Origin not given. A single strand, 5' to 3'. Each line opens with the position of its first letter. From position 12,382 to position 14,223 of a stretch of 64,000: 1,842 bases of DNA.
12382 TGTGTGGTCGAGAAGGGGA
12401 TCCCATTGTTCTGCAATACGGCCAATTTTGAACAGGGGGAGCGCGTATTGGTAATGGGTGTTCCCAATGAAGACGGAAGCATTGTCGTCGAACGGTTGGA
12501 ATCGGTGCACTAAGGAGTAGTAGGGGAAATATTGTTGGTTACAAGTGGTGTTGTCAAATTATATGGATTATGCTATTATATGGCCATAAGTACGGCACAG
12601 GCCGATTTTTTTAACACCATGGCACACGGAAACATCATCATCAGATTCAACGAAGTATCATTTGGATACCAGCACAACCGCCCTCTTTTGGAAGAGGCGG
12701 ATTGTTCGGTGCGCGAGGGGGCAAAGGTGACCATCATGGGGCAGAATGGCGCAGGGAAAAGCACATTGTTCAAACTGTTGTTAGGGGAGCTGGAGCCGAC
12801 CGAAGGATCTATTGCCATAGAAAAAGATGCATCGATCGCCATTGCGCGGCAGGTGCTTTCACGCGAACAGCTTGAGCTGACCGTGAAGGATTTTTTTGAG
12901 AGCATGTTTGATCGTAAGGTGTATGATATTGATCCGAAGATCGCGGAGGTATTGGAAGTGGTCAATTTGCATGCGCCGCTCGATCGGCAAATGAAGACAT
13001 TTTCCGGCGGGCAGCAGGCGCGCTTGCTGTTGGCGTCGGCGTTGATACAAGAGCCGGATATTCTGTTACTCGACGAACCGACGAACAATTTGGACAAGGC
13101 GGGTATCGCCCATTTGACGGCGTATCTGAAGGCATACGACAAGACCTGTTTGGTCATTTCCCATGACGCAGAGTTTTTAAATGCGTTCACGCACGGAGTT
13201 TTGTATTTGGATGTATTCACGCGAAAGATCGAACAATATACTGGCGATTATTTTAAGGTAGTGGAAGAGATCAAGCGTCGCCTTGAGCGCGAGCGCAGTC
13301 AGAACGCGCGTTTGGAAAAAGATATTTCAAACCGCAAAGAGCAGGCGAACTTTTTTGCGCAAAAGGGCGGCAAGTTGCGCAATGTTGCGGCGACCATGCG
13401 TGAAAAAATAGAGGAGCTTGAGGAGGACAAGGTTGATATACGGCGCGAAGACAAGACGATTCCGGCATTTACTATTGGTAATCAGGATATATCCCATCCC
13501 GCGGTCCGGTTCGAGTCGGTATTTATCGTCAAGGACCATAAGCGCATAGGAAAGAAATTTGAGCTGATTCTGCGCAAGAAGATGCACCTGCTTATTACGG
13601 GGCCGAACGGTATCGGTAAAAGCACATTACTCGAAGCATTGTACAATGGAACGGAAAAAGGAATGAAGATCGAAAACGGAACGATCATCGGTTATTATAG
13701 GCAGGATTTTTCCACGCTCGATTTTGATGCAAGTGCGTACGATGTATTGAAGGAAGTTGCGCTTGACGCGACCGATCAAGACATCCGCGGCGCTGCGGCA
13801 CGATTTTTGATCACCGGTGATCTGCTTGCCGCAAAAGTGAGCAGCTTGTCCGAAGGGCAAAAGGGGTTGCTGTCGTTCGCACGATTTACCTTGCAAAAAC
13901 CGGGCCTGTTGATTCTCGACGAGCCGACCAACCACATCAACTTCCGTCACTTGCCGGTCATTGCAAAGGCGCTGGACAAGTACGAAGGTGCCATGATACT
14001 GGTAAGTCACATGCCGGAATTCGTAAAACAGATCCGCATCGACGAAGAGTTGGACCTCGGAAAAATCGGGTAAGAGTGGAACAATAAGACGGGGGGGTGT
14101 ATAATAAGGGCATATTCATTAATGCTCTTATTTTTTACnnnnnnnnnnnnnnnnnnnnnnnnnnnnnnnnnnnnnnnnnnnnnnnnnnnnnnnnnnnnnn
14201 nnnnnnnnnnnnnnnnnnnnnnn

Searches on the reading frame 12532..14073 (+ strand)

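Call 56: search_protein_families(library=padloc, proteins=[window:12532-14073:+], max_evalue=0.001)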
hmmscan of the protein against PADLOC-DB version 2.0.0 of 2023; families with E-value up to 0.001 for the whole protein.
window:12532-14073:+ (513 aa): 47 families (the best 25 are shown)
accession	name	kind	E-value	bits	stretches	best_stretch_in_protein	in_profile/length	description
PDLC04135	mad3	-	3.6e-39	133.4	3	143-219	248-331/374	mads_3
PDLC02980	AriA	-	5.2e-17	60.8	3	354-373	3-22/304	-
PDLC04140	mad8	-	3e-16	57.8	2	340-370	17-47/314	mads_8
PDLC02335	AbiLi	-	1.2e-10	39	0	331-370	53-96/326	AbiLi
PDLC02914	ATPase-Toprim_I-B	-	1.7e-08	32.1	0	342-372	17-47/443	-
PDLC00281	PtuA1|PtuA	-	2.1e-08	31.7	1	351-401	39-86/448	AAA ATPase domain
PDLC00075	GajA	-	3.8e-08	30.3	0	331-370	6-42/536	AAA ATPase domain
PDLC04164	AriA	-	5e-08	30.8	0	154-209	169-227/253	-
PDLC00293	PtuA1|PtuA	-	1.4e-07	28.9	0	436-495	313-383/527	AAA ATPase domain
PDLC04182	HEC-01A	-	1.7e-07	28.5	0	456-505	305-358/406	-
PDLC03878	NsnB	-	4e-07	28.1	0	353-372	24-43/345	-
PDLC00102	GajA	-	1.8e-06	24.7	0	332-371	7-44/532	AAA ATPase domain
PDLC00580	JetC3|JetC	-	3.2e-06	23.7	0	349-366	24-41/1068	DUF3584 domain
PDLC00304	PtuA1|PtuA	-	3.3e-06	24.5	0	354-373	43-62/444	AAA ATPase domain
PDLC03860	LmuB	-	3.5e-06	23.8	1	326-371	5-47/565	-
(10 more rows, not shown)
